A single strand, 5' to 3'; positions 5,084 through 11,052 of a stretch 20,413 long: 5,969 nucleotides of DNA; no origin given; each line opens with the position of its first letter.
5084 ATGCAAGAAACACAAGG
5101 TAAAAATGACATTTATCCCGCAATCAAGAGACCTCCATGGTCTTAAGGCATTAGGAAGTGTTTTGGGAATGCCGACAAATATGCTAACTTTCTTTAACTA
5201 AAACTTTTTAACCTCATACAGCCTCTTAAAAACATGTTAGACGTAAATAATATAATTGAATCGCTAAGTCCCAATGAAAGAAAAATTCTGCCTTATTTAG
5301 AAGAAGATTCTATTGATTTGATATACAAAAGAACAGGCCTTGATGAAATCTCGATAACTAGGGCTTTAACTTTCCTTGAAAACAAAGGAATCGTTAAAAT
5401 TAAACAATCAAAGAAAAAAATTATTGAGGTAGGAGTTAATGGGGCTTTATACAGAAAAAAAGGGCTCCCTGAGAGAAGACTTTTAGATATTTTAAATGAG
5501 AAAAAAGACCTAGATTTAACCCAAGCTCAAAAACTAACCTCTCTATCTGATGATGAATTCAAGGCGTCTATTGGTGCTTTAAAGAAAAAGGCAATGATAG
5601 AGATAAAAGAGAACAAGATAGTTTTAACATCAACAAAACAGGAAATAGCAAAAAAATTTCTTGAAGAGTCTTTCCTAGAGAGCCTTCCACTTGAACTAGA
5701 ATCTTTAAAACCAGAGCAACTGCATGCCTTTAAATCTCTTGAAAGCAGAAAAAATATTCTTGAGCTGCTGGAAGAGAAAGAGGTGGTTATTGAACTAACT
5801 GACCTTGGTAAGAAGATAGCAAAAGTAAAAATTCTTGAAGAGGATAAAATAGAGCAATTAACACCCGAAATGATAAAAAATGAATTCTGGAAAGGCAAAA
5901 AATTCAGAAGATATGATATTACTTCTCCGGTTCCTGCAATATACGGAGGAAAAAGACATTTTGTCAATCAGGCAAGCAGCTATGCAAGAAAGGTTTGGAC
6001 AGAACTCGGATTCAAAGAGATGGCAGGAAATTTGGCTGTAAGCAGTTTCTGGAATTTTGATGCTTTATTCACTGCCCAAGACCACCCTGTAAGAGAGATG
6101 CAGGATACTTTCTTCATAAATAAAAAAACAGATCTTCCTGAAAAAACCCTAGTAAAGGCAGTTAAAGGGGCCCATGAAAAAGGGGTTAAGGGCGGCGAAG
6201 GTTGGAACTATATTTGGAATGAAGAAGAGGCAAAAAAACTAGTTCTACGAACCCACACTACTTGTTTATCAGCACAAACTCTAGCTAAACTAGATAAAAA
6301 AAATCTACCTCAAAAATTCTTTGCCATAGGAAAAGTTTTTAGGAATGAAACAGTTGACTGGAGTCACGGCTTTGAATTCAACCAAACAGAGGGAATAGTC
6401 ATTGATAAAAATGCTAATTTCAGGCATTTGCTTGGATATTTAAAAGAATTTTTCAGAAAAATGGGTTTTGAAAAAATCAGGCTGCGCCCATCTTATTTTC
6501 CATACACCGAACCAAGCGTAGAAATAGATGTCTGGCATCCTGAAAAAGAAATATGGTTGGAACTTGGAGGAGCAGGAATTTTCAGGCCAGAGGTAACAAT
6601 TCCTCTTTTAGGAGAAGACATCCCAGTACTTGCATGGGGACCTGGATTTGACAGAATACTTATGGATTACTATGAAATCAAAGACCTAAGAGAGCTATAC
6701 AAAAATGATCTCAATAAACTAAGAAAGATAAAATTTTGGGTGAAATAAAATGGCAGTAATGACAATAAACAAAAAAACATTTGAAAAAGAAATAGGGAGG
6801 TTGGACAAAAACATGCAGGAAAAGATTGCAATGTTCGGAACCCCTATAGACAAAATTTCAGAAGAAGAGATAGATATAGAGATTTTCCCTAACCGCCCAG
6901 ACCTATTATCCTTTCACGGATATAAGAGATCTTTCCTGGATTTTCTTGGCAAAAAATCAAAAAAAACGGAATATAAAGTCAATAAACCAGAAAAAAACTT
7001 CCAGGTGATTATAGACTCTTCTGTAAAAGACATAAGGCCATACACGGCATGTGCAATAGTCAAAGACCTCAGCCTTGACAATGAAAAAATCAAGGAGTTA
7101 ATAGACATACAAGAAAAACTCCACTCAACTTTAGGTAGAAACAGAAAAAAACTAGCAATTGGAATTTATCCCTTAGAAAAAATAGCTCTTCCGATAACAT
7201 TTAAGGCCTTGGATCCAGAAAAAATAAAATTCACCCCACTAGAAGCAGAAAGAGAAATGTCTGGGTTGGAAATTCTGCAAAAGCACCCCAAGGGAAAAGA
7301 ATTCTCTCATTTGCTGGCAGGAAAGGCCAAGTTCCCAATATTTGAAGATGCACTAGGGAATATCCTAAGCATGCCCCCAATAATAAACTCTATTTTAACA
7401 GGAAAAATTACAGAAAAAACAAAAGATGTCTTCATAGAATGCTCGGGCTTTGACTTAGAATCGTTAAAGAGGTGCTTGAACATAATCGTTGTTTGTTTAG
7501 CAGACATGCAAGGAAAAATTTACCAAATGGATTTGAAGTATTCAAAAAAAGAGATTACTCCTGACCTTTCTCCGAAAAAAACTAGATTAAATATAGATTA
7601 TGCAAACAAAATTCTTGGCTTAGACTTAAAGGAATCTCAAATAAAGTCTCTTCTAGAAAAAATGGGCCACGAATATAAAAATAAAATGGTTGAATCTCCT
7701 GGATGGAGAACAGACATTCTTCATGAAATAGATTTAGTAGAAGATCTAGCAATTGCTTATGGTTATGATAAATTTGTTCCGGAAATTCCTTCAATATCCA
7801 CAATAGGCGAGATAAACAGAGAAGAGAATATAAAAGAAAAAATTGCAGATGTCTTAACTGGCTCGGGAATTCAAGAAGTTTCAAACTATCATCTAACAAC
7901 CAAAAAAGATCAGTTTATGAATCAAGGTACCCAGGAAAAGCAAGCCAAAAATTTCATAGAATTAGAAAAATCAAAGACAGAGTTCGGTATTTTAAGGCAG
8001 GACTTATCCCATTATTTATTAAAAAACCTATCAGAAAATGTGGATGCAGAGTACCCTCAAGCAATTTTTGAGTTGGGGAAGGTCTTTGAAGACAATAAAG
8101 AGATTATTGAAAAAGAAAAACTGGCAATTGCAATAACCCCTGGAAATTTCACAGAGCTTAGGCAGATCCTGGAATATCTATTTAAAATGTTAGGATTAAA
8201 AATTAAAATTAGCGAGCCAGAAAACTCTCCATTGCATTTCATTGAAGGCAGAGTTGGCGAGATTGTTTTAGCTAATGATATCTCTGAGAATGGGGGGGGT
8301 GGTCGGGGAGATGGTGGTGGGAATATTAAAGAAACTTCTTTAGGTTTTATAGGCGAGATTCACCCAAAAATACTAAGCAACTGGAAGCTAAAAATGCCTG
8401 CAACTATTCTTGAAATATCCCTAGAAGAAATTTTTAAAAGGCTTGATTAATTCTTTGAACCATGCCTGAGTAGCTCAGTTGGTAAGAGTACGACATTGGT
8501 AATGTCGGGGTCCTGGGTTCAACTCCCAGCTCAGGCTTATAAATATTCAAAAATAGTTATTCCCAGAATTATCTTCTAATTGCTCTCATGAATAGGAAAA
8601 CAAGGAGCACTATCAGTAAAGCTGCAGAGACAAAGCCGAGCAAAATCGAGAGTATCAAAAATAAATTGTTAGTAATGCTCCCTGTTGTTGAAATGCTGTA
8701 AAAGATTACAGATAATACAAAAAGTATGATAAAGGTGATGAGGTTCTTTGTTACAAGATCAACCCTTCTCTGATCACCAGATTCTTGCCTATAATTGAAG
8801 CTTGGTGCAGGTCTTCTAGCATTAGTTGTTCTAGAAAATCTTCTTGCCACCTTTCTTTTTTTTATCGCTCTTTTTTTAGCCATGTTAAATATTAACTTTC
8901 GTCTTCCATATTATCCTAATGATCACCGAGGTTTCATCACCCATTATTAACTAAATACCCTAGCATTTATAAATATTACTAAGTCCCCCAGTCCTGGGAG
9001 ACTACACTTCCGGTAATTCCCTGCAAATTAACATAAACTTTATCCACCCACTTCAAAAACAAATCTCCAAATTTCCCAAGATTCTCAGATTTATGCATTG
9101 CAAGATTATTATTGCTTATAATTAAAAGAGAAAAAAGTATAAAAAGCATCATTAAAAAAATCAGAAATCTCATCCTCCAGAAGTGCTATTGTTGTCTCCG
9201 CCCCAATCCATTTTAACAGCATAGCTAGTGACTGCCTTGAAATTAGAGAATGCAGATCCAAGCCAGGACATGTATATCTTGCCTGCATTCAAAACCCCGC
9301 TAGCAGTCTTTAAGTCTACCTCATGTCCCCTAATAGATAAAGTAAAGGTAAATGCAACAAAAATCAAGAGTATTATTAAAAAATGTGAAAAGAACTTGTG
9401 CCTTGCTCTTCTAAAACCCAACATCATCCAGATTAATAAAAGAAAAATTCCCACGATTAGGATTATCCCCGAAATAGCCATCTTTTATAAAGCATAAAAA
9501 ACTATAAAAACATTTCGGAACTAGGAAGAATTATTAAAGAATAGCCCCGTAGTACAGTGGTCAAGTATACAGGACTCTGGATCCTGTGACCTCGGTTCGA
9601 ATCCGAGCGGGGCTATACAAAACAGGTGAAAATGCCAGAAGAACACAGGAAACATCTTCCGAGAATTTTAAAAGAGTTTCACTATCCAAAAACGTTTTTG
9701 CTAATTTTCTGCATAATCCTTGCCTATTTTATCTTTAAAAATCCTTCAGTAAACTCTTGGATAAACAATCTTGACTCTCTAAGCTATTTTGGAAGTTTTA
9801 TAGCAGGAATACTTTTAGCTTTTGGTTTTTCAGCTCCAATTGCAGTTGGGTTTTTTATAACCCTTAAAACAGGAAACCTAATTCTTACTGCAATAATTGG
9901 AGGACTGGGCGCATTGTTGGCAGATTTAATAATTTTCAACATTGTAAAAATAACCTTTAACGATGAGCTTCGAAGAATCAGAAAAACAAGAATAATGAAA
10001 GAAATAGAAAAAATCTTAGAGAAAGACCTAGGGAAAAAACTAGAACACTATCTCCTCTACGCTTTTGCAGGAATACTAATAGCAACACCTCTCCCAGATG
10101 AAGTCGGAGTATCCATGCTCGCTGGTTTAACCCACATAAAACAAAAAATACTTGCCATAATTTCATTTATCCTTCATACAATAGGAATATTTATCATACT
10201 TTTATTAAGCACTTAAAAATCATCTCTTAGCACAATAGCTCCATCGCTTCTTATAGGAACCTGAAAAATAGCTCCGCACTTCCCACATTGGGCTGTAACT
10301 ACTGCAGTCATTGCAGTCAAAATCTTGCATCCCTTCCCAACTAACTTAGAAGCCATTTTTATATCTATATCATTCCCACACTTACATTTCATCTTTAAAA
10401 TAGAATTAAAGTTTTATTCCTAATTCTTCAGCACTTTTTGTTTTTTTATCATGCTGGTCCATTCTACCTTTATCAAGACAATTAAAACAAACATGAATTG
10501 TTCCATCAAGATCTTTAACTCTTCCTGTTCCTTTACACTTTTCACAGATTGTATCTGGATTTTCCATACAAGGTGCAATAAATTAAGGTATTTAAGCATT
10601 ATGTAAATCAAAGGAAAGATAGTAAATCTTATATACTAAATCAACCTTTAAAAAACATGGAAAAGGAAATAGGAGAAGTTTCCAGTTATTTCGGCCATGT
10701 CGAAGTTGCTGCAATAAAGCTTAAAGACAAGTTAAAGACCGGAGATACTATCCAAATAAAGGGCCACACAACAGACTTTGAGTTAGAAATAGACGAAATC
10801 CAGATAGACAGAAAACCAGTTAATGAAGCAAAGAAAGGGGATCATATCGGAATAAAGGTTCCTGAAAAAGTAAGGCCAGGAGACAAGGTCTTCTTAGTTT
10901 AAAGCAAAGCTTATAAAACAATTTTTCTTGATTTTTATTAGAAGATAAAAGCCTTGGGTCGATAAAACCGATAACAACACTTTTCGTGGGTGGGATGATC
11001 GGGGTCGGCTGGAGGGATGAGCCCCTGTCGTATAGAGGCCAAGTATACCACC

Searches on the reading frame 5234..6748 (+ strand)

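Call 11: search_protein_families(library=pfam, proteins=[window:5234-6748:+])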
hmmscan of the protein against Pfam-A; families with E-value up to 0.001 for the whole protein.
window:5234-6748:+ (504 aa): 3 families
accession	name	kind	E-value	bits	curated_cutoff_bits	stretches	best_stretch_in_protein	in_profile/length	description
PF01409.25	tRNA-synt_2d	-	2.1e-81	273.5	19.8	1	227-498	2-245/246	tRNA synthetases class II core domain (F)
PF00587.30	tRNA-synt_2b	-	2.6e-07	31.3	29.3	1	333-444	8-131/179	tRNA synthetase class II core domain (G, H, P, S and T)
PF17783.7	CvfB_WH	-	0.00096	19.3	22.9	1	100-131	27-58/58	CvfB-like winged helix domain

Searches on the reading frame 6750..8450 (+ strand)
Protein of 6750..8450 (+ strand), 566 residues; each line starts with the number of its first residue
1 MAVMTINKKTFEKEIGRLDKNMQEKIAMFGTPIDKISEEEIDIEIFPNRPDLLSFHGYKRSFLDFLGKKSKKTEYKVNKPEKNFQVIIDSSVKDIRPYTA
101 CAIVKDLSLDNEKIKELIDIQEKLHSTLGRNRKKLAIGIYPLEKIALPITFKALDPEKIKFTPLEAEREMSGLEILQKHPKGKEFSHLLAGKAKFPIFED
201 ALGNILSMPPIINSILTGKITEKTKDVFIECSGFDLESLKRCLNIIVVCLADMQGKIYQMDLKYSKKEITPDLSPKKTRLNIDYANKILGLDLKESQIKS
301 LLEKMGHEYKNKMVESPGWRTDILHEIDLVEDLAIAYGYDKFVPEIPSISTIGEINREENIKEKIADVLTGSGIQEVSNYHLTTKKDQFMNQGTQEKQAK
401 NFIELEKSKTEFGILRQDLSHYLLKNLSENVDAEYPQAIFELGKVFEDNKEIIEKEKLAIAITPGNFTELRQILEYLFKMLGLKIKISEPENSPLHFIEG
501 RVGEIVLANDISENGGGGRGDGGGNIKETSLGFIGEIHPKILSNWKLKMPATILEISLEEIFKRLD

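Call 11: search_protein_families(library=pfam, proteins=[window:6750-8450:+])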
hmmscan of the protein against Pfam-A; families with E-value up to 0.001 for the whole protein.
window:6750-8450:+ (566 aa): 3 families
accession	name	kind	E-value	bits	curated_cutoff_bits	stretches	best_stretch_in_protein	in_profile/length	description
PF17759.6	tRNA_synthFbeta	-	1.1e-30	107.1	22.4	1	346-558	5-214/214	Phenylalanyl tRNA synthetase beta chain CLM domain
PF03484.21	B5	-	5.5e-19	68.6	28.6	1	279-339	2-67/67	tRNA synthetase B5 domain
PF03483.22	B3_4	-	8.2e-06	26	29.3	1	113-238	34-131/174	B3/4 domain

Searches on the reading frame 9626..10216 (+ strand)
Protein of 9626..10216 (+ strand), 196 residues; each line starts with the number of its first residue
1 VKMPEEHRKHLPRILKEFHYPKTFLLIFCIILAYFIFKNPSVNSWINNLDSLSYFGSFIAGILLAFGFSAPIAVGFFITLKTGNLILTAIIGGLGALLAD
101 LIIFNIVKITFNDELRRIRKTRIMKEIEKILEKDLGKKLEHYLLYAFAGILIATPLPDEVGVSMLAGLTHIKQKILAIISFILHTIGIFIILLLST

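Call 11: search_protein_families(library=pfam, proteins=[window:9626-10216:+])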
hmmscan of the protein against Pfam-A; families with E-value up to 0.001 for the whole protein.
window:9626-10216:+ (196 aa): 1 family
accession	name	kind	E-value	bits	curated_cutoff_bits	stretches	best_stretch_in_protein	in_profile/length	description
PF09335.16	VTT_dom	-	1.7e-05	25.7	33.9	1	72-193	8-119/123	VTT domain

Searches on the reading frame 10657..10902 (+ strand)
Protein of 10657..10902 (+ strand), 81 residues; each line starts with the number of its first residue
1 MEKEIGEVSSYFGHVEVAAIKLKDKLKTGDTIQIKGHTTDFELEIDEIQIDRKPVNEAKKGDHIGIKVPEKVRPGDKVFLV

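Call 11: search_protein_families(library=pfam, proteins=[window:10657-10902:+])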
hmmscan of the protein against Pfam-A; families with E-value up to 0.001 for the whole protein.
window:10657-10902:+ (81 aa): 2 families
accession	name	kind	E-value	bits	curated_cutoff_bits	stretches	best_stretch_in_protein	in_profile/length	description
PF03144.31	GTP_EFTU_D2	-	1.8e-05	25.5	30.3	1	25-68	12-58/73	Elongation factor Tu domain 2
PF16325.11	Peptidase_U32_C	-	2.3e-05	24.9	28.2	1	5-76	6-80/83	Peptidase family U32 C-terminal domain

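Call 12: find_encoding_contigs(protein=window:10657-10902:+, flank=3000, max_places=10)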
Protein window:10657-10902:+ (81 aa): 3 contigs read that carry it; 1 place shown.
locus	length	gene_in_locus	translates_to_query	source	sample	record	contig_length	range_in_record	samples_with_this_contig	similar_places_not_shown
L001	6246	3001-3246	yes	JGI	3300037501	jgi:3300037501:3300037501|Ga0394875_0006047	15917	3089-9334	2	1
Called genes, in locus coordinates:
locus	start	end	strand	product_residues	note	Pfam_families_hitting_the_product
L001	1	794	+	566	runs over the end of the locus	PF03483:B3_4 (weak), PF03484:B5, PF17759:tRNA_synthFbeta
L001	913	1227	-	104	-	-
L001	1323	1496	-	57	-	-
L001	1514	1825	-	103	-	-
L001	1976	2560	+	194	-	PF09335:VTT_dom (weak)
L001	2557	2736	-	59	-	-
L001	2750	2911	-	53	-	-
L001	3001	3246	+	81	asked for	PF16325:Peptidase_U32_C (weak), PF03144:GTP_EFTU_D2 (faint)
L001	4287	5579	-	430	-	PF00483:NTP_transferase, PF24894:Hexapep_GlmU, PF25247:LbH_GLGC (faint)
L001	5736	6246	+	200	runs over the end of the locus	-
